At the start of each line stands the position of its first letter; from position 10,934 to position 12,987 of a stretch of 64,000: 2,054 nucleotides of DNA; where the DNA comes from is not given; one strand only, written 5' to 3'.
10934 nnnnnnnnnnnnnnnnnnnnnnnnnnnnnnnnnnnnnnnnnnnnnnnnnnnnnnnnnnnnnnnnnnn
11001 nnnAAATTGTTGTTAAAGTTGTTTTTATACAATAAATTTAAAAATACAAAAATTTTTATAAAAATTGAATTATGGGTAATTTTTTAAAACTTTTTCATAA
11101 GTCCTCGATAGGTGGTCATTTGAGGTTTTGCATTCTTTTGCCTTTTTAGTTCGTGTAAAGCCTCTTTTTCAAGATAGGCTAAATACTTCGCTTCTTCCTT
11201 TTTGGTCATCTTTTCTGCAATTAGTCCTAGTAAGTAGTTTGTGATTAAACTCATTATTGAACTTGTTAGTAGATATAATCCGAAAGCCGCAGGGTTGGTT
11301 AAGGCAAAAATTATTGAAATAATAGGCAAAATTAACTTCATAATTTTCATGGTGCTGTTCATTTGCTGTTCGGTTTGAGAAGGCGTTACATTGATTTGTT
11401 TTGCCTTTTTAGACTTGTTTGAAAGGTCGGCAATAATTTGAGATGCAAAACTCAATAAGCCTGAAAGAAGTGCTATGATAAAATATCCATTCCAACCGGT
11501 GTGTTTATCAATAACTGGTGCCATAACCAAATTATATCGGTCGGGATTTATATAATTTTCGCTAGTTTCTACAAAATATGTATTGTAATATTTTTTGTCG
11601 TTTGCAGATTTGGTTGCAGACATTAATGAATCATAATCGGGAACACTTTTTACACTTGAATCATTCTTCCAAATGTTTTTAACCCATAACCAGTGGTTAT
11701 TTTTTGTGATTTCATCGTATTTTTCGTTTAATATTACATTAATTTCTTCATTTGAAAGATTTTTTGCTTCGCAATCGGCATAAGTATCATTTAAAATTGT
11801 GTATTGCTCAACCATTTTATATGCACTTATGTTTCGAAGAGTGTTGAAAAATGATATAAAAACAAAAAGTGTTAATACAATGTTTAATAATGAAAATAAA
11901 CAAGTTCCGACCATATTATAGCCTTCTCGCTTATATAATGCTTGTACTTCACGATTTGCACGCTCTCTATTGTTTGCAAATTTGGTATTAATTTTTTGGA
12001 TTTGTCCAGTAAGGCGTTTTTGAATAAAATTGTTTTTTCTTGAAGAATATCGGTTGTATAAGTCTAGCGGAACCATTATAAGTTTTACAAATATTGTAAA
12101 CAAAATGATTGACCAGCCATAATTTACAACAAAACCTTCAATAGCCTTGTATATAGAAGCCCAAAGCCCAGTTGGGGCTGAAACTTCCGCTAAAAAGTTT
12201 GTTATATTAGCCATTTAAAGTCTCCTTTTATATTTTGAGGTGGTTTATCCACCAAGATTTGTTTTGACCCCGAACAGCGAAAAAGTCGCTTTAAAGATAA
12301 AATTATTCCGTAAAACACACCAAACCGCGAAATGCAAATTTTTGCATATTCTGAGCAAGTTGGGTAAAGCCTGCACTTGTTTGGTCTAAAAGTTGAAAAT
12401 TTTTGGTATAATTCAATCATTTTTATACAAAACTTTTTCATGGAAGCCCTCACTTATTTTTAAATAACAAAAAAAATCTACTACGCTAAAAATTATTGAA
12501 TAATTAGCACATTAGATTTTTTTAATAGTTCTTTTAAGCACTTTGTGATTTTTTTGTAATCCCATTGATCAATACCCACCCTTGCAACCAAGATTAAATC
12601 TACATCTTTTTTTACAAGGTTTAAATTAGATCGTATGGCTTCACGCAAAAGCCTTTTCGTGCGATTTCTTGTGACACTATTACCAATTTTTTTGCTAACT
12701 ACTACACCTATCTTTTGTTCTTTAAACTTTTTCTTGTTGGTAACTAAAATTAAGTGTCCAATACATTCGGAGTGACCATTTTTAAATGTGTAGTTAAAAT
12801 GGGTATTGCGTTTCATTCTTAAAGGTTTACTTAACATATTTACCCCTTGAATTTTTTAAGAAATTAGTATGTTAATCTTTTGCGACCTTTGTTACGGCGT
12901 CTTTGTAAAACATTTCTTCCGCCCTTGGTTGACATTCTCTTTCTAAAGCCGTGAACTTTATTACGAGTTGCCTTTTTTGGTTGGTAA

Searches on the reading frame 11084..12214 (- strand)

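Call 50: search_protein_families(library=pfam, max_evalue=0.000001, proteins=[window:11084-12214:-])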
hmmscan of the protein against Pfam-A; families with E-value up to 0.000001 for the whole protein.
window:11084-12214:- (376 aa): 1 family
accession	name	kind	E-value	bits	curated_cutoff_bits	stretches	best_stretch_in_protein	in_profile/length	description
PF02096.25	60KD_IMP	-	4.3e-25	89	35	1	32-328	1-160/163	60Kd inner membrane protein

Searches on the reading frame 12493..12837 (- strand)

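Call 50: search_protein_families(library=pfam, max_evalue=0.000001, proteins=[window:12493-12837:-])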
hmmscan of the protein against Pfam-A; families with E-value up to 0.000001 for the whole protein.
window:12493-12837:- (114 aa): 1 family
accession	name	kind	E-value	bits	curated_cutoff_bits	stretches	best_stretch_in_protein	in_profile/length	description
PF00825.24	Ribonuclease_P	-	6.5e-25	87.7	22.3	1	2-107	1-107/109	Ribonuclease P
